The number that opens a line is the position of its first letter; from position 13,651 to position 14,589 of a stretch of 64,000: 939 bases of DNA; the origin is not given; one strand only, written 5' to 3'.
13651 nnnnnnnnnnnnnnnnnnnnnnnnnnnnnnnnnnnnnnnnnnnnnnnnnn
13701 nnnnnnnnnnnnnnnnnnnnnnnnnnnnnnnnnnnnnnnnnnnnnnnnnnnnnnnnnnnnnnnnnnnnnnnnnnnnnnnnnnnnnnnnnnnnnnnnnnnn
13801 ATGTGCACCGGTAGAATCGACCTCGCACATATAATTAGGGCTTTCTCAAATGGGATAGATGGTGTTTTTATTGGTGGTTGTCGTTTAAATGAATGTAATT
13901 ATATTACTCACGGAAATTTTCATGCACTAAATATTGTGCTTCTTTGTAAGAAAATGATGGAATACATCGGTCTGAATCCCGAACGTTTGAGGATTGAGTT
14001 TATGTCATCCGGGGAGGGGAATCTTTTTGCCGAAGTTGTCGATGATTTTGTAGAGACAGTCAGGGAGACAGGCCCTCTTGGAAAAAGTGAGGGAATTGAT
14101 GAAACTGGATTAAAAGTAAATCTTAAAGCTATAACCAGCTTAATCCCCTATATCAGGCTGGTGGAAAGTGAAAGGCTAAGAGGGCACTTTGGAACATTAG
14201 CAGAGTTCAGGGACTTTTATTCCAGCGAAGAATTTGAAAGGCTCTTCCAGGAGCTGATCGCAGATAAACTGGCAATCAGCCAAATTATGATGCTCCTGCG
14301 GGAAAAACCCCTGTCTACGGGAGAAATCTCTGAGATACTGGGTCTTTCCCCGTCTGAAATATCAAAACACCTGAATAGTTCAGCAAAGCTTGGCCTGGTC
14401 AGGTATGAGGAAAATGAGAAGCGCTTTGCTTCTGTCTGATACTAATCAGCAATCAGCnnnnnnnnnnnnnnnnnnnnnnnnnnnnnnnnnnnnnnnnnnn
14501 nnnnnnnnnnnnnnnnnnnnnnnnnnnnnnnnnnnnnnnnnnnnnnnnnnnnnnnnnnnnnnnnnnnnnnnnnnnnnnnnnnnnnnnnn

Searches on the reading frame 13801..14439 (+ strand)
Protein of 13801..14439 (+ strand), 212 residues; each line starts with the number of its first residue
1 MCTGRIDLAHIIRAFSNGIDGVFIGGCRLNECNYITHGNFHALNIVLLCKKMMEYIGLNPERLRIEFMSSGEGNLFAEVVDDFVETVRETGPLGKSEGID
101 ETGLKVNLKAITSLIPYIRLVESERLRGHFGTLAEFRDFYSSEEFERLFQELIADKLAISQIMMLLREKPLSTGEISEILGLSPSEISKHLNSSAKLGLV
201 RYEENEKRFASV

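Call 35: search_protein_families(library=pfam, proteins=[window:13801-14439:+], max_evalue=0.0001)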
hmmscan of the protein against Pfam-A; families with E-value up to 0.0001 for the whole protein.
window:13801-14439:+ (212 aa): 4 families
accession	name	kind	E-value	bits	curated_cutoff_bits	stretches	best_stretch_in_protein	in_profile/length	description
PF02662.21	FlpD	-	4.3e-27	95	22.3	1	1-91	34-123/123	Methyl-viologen-reducing hydrogenase, delta subunit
PF01022.26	HTH_5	-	1.6e-10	41.1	22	1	161-202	6-47/47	Bacterial regulatory protein, arsR family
PF21476.4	PF0610-like_N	-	1.2e-06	29.1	33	1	161-192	5-36/50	PF0610-like, N-terminal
PF12802.13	MarR_2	-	3.9e-06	27.4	27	1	161-206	10-56/61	MarR family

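Call 50: search_protein_families(library=ncbifam, proteins=[window:13801-14439:+], max_evalue=0.00001)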
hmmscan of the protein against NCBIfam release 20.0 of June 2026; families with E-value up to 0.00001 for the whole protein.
window:13801-14439:+ (212 aa): 4 families
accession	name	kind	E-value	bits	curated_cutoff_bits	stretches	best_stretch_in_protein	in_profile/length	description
NF040770.1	hetero_SS_HdrA2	exception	4.9e-23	81.1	1100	1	1-94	683-775/777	CoB-CoM heterodisulfide reductase HdrA2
NF045873.1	F420_non_VhuD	exception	2.4e-20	73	215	1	2-92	38-127/132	F420-non-reducing hydrogenase iron-sulfur subunit VhuD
NF033788.1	HTH_metalloreg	subfamily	2.6e-07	30.3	55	1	161-204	15-59/77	metalloregulator ArsR/SmtB family transcription factor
NF033789.1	repress_SdpR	subfamily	8.5e-06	25.6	100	0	161-206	12-57/79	autorepressor SdpR family transcription factor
